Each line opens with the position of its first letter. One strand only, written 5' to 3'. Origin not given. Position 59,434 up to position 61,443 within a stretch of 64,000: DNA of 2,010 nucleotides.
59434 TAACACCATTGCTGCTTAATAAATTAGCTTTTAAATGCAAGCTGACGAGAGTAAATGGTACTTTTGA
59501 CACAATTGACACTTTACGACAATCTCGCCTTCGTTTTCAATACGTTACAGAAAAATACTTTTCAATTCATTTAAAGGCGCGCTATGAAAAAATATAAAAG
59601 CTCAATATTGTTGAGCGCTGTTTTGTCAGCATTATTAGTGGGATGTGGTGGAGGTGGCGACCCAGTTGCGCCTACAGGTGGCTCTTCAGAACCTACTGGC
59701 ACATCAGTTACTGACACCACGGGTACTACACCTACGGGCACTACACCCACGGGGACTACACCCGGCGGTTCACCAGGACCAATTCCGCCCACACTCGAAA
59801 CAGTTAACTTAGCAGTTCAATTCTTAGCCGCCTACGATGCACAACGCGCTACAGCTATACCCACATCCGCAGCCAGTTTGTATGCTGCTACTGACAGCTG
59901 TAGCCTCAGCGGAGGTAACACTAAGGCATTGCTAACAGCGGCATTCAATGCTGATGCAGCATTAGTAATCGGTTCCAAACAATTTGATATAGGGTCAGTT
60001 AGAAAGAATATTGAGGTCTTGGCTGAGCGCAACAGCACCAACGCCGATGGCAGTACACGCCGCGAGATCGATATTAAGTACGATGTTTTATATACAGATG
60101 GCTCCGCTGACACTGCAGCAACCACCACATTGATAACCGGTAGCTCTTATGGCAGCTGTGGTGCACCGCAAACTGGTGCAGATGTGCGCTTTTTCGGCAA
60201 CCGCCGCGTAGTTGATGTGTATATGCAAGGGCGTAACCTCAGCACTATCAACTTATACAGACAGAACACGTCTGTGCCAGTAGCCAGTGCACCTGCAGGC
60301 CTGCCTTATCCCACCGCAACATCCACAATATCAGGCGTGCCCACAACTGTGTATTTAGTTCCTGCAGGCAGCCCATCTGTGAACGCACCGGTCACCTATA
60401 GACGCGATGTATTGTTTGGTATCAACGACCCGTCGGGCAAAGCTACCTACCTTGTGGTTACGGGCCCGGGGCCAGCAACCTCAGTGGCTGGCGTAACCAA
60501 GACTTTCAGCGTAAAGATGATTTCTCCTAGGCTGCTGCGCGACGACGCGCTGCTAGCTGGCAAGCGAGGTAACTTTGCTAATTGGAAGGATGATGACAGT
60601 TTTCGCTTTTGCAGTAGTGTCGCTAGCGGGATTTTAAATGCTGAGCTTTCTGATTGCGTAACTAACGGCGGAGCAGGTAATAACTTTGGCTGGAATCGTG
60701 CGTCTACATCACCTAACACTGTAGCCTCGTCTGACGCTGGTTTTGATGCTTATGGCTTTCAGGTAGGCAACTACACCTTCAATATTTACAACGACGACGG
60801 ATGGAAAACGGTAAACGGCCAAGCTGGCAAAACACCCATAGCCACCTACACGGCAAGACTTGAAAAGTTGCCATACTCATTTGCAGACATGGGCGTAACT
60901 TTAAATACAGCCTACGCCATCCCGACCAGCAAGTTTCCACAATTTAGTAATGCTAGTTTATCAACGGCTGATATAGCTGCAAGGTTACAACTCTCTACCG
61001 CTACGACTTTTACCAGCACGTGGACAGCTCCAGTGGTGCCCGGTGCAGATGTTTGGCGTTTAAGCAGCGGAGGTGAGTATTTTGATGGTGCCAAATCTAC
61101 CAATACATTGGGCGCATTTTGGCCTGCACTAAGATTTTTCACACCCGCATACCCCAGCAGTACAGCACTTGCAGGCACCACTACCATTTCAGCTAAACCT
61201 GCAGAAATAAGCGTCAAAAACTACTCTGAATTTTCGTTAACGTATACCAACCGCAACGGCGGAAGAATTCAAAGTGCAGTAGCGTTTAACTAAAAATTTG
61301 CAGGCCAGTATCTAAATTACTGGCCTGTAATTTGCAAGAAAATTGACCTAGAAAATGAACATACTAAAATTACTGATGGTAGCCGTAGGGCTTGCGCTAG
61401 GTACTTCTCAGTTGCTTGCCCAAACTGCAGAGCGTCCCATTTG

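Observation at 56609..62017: Uncharacterised envelope gene cluster: three lipoproteins and a secreted protein around a winged-helix/TPR-like regulator, linked by a shared TTGACAC direct-repeat motif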

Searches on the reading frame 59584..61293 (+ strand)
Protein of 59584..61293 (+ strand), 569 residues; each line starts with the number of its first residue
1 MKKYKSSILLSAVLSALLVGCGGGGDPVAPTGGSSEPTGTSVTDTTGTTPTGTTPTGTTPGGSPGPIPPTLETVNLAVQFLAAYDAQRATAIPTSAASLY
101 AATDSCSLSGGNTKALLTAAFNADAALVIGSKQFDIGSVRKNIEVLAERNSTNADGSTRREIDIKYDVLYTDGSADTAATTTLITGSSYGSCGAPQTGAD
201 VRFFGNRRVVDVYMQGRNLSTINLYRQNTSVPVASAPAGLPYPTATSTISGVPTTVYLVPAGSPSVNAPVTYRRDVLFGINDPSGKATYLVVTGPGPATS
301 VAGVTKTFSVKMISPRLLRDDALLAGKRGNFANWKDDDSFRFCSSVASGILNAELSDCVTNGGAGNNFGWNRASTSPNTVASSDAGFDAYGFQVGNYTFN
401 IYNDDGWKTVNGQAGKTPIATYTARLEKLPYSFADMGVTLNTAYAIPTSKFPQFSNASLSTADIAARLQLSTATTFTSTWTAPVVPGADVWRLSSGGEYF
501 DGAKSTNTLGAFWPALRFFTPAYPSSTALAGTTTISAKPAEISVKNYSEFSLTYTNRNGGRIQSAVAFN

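Call 8: search_protein_families(library=pfam, proteins=[window:59584-61293:+], max_evalue=0.1)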
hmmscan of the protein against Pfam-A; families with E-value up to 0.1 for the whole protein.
window:59584-61293:+ (569 aa): 1 family
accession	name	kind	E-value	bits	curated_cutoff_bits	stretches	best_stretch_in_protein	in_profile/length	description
PF09282.15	Mago-bind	-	0.092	13.2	20.6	0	154-165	11-22/27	Mago binding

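Call 10: search_protein_families(library=ncbifam, proteins=[window:59584-61293:+], max_evalue=0.1)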
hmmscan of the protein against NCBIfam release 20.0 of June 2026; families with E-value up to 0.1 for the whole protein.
window:59584-61293:+ (569 aa): 1 family
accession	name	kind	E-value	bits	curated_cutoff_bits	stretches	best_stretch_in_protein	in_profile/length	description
NF033865.1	fusolisin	equivalog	0.0047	15.1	999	1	4-159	6-146/1006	fusolisin family autotransporter serine protease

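Call 49: find_homologous_proteins(query=window:59584-61293:+, max_evalue=0.001)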
Query window:59584-61293:+ (569 aa): 224 proteins with E <= 0.001 among 8000 candidates; the best 120 are listed.
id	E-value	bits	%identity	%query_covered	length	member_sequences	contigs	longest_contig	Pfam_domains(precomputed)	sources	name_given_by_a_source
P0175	0.0e+0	1214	97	100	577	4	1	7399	-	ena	-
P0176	1.8e-263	893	74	100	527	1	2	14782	-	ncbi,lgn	-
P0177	2.7e-175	602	57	88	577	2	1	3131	-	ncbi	-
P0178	1.0e-167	577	56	87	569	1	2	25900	-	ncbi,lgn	-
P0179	2.8e-131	457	61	63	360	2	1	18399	-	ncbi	-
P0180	3.4e-128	447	48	86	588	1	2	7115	-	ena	-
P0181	2.6e-124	434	46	87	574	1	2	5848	-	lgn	-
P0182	2.4e-111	391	43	88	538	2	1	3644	-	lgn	-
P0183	5.8e-110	387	43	88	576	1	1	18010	-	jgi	-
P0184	4.3e-109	384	45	88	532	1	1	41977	-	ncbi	-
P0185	1.5e-108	382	45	87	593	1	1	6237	-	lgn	-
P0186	2.6e-108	381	42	99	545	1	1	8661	-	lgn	-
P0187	2.9e-108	381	43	99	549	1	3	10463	-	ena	-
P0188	2.8e-105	371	41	89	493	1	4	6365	-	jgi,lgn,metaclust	metaclust:\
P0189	4.1e-103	364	42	86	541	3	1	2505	-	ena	-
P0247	8.4e-83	297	40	87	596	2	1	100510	-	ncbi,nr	ncbi:MAG: hypothetical protein IPF55_08425 [Rhodoferax sp.]|nr:hypothetical protein [Rhodoferax sp.]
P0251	1.8e-82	296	38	87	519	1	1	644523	-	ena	-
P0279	2.0e-78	283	38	88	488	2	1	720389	-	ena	-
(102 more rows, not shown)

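Call 51: find_encoding_contigs(protein=P0178, flank=7000, max_places=2)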
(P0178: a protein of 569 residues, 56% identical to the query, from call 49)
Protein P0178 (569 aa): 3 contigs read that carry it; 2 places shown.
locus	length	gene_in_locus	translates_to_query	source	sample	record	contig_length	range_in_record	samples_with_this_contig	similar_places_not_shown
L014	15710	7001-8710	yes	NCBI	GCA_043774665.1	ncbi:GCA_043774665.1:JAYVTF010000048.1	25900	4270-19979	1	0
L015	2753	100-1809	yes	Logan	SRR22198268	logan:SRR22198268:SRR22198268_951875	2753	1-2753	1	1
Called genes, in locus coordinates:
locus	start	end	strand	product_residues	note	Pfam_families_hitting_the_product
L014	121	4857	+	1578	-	PF00310:GATase_2, PF04898:Glu_syn_central, PF01645:Glu_synthase, PF01493:GXGXG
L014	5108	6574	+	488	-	PF14691:Fer4_20, PF00890:FAD_binding_2 (weak), PF01266:DAO (weak), PF01494:FAD_binding_3 (weak), PF01593:Amino_oxidase, PF07992:Pyr_redox_2, PF12831:FAD_oxidored, PF13450:NAD_binding_8, +5 more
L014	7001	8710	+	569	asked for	-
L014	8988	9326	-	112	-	-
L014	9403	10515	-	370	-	PF02881:SRP54_N, PF06414:Zeta_toxin (faint), PF00448:SRP54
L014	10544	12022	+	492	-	PF00675:Peptidase_M16, PF05193:Peptidase_M16_C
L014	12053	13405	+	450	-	PF00675:Peptidase_M16 (weak), PF05193:Peptidase_M16_C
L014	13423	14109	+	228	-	PF03602:Cons_hypoth95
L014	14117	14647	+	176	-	PF01467:CTP_transf_like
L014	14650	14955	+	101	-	PF00037:Fer4 (weak), PF13237:Fer4_10 (weak), PF12838:Fer4_7 (weak)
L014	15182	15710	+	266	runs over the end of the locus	PF00561:Abhydrolase_1, PF12697:Abhydrolase_6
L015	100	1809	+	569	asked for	-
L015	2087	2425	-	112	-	-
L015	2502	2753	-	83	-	?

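Call 52: find_encoding_contigs(protein=P0184, flank=7000, max_places=2)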
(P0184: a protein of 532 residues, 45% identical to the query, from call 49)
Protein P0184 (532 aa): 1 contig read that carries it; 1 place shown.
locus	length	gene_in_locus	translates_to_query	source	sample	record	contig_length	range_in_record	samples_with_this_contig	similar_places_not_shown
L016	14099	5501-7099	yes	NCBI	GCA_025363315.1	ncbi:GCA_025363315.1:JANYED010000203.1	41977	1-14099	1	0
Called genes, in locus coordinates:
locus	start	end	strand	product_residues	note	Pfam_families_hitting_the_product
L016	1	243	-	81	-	?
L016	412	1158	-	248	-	PF01797:Y1_Tnp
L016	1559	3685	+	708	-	PF07715:Plug (faint), PF00593:TonB_dep_Rec_b-barrel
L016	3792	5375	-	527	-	-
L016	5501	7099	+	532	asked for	-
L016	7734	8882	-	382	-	PF13458:Peripla_BP_6, PF13433:Peripla_BP_5, PF01094:ANF_receptor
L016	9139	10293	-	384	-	PF01966:HD, PF13286:HD_assoc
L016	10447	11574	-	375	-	PF13685:Fe-ADH_2 (weak), PF01761:DHQ_synthase, PF24621:DHQS_C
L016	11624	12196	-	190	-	PF13189:Cytidylate_kin2 (faint), PF13238:AAA_18, PF13671:AAA_33, PF01202:SKI, PF13207:AAA_17 (weak)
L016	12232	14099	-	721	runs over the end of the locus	PF11741:AMIN, PF07660:STN, PF21305:type_II_gspD_N0 (weak), PF03958:Secretin_N, PF00263:Secretin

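Call 54: search_protein_families(library=ncbifam, proteins=[L016:1559-3685:+], max_evalue=0.001)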
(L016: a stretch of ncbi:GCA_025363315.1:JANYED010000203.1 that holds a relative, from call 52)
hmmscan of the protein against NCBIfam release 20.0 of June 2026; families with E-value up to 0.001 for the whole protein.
L016:1559-3685:+ (708 aa): 8 families
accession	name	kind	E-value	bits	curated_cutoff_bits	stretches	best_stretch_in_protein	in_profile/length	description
TIGR01783.1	TonB-siderophor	subfamily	7.1e-23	81.1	223.5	1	88-698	35-639/649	TonB-dependent siderophore receptor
NF007465.0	PRK10044.1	equivalog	1e-12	47.1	803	2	431-702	457-720/726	ferrichrome porin FhuA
NF010651.0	PRK14050.1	equivalog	5.2e-08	31.5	884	1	129-190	150-210/730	TonB-dependent siderophore receptor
NF047944.1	FoxamRcptFoxA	equivalog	5.7e-06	24.9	1300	0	358-700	357-689/697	ferrioxamine B receptor FoxA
TIGR01785.1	TonB-hemin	subfamily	3.8e-05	22.3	316.85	1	132-167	96-131/677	TonB-dependent heme/hemoglobin receptor family protein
TIGR01786.1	TonB-hemlactrns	subfamily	0.00011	20.7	323.75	1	128-167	97-136/719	TonB-dependent hemoglobin/transferrin/lactoferrin family receptor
NF010650.0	PRK14049.1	equivalog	0.00056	18.2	904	0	374-612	394-630/729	ferrioxamine B receptor precursor protein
NF049960.1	siderphRecptFauA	equivalog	0.00086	17.8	900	0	128-168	142-185/727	TonB-dependent alcaligin siderophore receptor FauA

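Call 61: search_protein_families(library=padloc, proteins=[window:59584-61293:+], max_evalue=0.01)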
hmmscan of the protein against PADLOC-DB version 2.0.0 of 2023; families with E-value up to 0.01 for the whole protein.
window:59584-61293:+ (569 aa): 0 families

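Call 63: search_solved_structures(query=window:59584-61293:+, max_evalue=1)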
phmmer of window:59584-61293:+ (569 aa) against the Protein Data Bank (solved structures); distinct sequences matched with E-value up to 1: 1.
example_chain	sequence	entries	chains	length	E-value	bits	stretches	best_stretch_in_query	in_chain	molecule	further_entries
9nxp_A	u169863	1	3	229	0.018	16.9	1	490-537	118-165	Constituent protein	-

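Call 65: search_solved_structures(query=A6, max_evalue=1)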
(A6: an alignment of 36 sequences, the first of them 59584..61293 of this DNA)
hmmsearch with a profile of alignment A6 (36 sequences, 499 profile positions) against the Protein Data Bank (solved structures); distinct sequences matched with E-value up to 1: 0.

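Call 66: search_protein_families(library=pfam, alignment_id=A6, max_evalue=0.01)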
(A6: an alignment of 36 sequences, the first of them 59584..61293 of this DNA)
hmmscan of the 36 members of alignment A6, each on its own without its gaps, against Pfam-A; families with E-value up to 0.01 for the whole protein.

A. member 1, window:59584-61293:+ (569 aa): 0 families

B. families by the number of members that match (of 36 scanned): 0 families

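Call 67: find_encoding_contigs(protein=P0247, flank=6000, max_places=1)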
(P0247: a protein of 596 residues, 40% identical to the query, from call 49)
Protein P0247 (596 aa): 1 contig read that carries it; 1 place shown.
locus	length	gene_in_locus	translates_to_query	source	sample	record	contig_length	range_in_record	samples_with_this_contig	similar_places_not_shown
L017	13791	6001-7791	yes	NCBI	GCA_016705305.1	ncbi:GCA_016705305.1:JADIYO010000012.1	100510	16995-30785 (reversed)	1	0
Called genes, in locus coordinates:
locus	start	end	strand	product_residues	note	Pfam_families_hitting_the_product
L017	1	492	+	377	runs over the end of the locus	PF01180:DHO_dh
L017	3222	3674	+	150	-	PF07452:CHRD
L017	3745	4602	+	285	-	PF00892:EamA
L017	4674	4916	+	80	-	-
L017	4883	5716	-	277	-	PF02900:LigB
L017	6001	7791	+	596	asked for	-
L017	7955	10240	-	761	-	PF20256:MoCoBD_2, PF02738:MoCoBD_1, PF20256:MoCoBD_2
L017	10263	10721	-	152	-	PF00111:Fer2, PF13085:Fer2_3 (weak), PF01799:Fer2_2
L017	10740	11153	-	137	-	PF20159:YidB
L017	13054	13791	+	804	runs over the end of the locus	PF01804:Penicil_amidase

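Call 68: find_encoding_contigs(protein=P0251, flank=6000, max_places=1)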
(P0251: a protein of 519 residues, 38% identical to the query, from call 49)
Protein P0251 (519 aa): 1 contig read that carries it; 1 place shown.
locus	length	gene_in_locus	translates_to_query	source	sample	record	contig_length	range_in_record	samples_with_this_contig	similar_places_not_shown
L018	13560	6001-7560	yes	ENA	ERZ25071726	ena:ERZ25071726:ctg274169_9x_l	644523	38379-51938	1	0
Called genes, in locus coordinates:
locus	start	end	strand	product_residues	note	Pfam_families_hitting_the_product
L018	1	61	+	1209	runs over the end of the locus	PF21105:DyP_N, PF00067:p450 (weak)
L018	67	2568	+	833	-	PF00486:Trans_reg_C, PF13401:AAA_22 (weak), PF25872:HTH_77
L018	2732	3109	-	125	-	-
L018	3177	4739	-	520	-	-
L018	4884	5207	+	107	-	-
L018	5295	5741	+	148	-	PF01526:DDE_Tnp_Tn3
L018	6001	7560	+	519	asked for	-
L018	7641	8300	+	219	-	PF04366:Ysc84 (weak)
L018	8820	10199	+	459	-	PF07690:MFS_1, PF13000:Acatn (weak), PF07690:MFS_1 (weak)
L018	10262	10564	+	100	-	PF22513:FitA-like_RHH, PF03869:Arc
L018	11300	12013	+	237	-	PF00072:Response_reg, PF00486:Trans_reg_C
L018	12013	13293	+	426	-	PF00672:HAMP, PF00512:HisKA, PF02518:HATPase_c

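Call 69: find_encoding_contigs(protein=P0279, flank=6000, max_places=1)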
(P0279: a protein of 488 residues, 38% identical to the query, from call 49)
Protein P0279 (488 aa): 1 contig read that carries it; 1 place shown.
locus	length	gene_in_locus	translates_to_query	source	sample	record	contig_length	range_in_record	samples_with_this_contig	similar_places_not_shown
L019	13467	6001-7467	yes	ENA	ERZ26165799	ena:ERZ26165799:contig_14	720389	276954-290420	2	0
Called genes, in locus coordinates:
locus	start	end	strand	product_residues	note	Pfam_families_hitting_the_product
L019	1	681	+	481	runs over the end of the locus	PF22694:CtpB_N-like, PF00595:PDZ, PF13180:PDZ_2, PF17820:PDZ_6, PF03572:Peptidase_S41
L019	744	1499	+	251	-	PF00899:ThiF, PF03435:Sacchrp_dh_NADP (weak)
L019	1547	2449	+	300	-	PF18306:LDcluster4, PF03641:Lysine_decarbox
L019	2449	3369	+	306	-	PF00491:Arginase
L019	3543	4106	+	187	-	PF00578:AhpC-TSA, PF08534:Redoxin, PF10417:1-cysPrx_C (weak)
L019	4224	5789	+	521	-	PF03486:HI0933_like (faint), PF13192:Thioredoxin_3, PF07992:Pyr_redox_2, PF01134:GIDA (faint), PF01266:DAO (faint), PF12831:FAD_oxidored (weak), PF13738:Pyr_redox_3, PF00070:Pyr_redox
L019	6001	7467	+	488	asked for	-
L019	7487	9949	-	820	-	PF00270:DEAD, PF04851:ResIII (weak), PF00271:Helicase_C, PF19306:WHD_Lhr, PF08494:DEAD_assoc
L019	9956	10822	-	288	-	-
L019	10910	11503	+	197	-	PF08551:DUF1751, PF01694:Rhomboid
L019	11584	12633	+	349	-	PF13365:Trypsin_2, PF00595:PDZ (weak), PF13180:PDZ_2, PF17820:PDZ_6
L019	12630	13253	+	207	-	PF00702:Hydrolase, PF13419:HAD_2, PF13242:Hydrolase_like (weak)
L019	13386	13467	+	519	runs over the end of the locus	PF08448:PAS_4, PF00512:HisKA (weak), PF02518:HATPase_c, PF00072:Response_reg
